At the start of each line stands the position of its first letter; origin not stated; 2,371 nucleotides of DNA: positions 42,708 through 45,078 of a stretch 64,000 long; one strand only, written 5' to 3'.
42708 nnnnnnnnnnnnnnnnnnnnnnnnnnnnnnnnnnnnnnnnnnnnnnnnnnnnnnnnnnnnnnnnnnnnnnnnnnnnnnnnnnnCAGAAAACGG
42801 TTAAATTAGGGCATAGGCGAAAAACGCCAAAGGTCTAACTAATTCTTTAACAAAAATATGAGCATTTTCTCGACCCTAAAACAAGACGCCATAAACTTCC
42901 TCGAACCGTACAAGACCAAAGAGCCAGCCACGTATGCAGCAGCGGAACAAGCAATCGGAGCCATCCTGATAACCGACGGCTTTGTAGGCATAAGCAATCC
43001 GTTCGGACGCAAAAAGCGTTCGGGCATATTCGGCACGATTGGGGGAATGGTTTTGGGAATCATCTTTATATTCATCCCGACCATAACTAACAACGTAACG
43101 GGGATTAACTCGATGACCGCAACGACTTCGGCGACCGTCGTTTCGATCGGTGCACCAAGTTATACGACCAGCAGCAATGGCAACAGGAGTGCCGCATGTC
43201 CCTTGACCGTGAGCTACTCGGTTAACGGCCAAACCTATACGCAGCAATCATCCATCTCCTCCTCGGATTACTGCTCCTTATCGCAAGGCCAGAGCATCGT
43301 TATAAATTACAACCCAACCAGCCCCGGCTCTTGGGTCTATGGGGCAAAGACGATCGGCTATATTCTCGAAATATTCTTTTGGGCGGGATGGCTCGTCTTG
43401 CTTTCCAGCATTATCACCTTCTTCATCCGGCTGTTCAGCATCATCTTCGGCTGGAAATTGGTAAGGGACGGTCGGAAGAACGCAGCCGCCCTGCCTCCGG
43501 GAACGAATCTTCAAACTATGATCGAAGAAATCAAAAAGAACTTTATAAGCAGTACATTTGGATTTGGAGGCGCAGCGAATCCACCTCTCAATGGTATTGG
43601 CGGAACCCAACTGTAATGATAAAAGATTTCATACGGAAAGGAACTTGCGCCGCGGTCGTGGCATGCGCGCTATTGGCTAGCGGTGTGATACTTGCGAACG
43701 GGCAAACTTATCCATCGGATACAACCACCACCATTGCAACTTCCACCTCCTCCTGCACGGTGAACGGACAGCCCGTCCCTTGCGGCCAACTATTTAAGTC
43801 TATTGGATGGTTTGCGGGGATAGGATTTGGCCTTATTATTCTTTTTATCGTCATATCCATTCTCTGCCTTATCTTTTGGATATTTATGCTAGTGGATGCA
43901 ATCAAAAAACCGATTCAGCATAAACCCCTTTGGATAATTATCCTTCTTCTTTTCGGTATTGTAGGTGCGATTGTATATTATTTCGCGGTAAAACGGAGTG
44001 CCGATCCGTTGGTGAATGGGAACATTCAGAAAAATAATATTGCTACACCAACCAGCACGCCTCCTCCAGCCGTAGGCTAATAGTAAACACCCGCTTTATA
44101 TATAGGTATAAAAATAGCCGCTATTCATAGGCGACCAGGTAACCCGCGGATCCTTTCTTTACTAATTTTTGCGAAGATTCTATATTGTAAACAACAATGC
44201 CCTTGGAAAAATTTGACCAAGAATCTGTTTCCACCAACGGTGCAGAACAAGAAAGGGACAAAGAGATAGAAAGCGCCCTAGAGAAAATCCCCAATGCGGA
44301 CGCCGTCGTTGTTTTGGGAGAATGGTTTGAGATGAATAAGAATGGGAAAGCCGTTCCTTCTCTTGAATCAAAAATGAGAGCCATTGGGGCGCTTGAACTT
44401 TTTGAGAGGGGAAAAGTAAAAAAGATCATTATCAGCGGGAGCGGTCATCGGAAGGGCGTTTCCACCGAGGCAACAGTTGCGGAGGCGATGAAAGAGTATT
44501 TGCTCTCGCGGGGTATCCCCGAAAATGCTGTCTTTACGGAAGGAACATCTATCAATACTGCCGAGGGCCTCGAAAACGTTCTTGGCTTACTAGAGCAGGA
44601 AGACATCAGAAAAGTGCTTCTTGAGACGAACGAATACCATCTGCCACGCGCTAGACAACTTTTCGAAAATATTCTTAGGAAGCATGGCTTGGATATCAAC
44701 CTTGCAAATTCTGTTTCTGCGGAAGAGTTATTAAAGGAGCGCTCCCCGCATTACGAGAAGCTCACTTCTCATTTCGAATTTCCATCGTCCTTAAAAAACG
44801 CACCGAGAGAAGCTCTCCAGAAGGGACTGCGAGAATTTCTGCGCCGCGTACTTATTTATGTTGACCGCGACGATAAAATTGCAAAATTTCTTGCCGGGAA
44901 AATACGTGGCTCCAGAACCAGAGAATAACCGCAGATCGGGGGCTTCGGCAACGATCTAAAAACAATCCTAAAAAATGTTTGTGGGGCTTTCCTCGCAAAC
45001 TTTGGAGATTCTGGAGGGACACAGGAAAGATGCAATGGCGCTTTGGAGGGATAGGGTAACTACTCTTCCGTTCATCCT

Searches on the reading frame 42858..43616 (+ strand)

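Call 4: search_protein_families(library=pfam, proteins=[window:42858-43616:+], max_evalue=0.01)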
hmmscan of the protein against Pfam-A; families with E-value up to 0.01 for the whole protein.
window:42858-43616:+ (252 aa): 1 family
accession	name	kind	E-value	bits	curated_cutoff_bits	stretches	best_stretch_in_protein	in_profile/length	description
PF12158.14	DUF3592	-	2e-06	28.8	25.3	1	90-159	1-77/84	Domain of unknown function (DUF3592)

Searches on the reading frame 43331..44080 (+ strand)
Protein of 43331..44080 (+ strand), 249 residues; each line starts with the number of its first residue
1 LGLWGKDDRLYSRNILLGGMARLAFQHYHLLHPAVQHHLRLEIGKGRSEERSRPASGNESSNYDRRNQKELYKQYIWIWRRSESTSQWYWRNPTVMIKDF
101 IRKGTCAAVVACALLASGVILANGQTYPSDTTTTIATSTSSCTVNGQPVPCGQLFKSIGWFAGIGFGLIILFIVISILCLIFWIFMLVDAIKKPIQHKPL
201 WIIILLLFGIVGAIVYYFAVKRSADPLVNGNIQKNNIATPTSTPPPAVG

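Call 4: search_protein_families(library=pfam, proteins=[window:43331-44080:+], max_evalue=0.01)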
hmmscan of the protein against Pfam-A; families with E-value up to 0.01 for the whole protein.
window:43331-44080:+ (249 aa): 2 families
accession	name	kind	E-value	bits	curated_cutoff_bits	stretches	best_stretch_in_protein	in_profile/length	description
PF13396.11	PLDc_N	-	4.7e-05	23.7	23.3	1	181-219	1-40/42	Phospholipase_D-nuclease N-terminal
PF13567.11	DUF4131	-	0.0036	17.5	31.6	0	166-218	5-51/165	Domain of unknown function (DUF4131)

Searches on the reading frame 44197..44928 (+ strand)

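Call 4: search_protein_families(library=pfam, proteins=[window:44197-44928:+], max_evalue=0.01)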
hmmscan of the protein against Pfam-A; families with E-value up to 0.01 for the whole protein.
window:44197-44928:+ (243 aa): 1 family
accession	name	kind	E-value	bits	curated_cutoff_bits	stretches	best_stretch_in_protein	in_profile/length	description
PF02698.23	DUF218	-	2.3e-21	76.5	27.6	1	35-164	1-104/133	DUF218 domain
